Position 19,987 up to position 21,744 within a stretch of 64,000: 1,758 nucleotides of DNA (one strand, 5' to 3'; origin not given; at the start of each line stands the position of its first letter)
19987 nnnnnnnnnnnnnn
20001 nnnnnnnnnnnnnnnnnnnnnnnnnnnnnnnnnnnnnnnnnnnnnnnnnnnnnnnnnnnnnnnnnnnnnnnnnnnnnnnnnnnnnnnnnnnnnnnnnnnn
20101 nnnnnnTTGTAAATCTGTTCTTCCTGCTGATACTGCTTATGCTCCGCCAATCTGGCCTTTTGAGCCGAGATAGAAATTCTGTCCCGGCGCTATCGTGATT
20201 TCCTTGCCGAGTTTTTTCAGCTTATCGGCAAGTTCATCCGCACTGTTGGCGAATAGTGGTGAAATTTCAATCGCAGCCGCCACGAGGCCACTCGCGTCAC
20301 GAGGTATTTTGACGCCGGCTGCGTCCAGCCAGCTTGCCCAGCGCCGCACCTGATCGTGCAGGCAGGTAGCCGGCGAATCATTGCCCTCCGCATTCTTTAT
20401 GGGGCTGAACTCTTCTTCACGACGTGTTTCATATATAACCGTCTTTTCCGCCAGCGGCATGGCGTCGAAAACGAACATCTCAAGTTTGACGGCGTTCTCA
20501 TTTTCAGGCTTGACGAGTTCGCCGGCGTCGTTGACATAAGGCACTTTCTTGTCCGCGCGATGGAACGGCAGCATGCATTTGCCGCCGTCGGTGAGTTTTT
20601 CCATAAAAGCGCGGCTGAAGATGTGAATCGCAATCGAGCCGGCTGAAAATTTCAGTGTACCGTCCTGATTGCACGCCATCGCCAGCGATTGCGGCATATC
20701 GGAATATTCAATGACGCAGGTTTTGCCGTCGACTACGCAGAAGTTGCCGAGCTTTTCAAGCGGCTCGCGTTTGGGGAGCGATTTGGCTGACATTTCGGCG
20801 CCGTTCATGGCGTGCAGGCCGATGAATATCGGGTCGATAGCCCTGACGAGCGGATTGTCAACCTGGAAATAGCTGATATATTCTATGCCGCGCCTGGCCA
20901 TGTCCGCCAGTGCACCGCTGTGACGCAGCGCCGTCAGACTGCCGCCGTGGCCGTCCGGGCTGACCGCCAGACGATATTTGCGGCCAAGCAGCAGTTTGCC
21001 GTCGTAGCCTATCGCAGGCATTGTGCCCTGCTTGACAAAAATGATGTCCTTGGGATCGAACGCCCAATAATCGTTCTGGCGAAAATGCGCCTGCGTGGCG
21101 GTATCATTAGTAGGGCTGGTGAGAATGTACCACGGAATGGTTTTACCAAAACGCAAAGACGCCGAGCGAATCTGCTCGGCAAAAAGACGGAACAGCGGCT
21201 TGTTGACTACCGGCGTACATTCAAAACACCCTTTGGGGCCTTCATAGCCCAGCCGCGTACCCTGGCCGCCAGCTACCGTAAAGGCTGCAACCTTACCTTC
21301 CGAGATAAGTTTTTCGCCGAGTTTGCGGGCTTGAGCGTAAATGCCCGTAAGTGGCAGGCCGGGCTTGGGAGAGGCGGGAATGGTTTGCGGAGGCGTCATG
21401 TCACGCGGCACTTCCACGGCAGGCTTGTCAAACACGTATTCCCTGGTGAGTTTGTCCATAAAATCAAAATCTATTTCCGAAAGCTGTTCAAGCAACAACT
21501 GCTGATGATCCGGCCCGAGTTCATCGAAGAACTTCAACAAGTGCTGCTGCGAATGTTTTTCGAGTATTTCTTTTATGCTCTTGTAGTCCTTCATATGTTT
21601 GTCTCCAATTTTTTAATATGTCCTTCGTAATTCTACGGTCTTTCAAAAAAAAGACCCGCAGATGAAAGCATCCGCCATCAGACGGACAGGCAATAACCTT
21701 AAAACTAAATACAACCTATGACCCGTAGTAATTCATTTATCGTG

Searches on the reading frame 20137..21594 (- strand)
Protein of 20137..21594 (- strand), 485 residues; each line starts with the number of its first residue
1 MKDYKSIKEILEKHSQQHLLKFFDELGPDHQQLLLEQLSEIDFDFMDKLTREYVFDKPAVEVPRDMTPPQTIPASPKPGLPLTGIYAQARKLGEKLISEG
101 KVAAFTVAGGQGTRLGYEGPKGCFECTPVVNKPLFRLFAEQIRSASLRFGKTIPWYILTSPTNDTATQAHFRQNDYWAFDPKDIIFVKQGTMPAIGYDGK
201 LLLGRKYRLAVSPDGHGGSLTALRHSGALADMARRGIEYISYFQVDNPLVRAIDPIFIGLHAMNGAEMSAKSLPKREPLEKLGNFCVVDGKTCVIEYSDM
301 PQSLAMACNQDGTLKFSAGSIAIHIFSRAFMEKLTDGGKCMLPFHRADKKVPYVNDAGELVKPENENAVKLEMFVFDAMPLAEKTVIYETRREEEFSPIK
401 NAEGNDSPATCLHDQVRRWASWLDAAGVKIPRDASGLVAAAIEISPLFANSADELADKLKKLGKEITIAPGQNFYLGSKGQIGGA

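Call 60: search_protein_families(library=pfam, proteins=[window:20137-21594:-], max_evalue=0.001)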
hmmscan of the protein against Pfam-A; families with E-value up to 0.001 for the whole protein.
window:20137-21594:- (485 aa): 1 family
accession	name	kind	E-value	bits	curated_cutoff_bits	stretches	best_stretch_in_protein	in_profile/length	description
PF01704.24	UDPGP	-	2.5e-32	112.5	22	1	100-403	52-339/413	UTP--glucose-1-phosphate uridylyltransferase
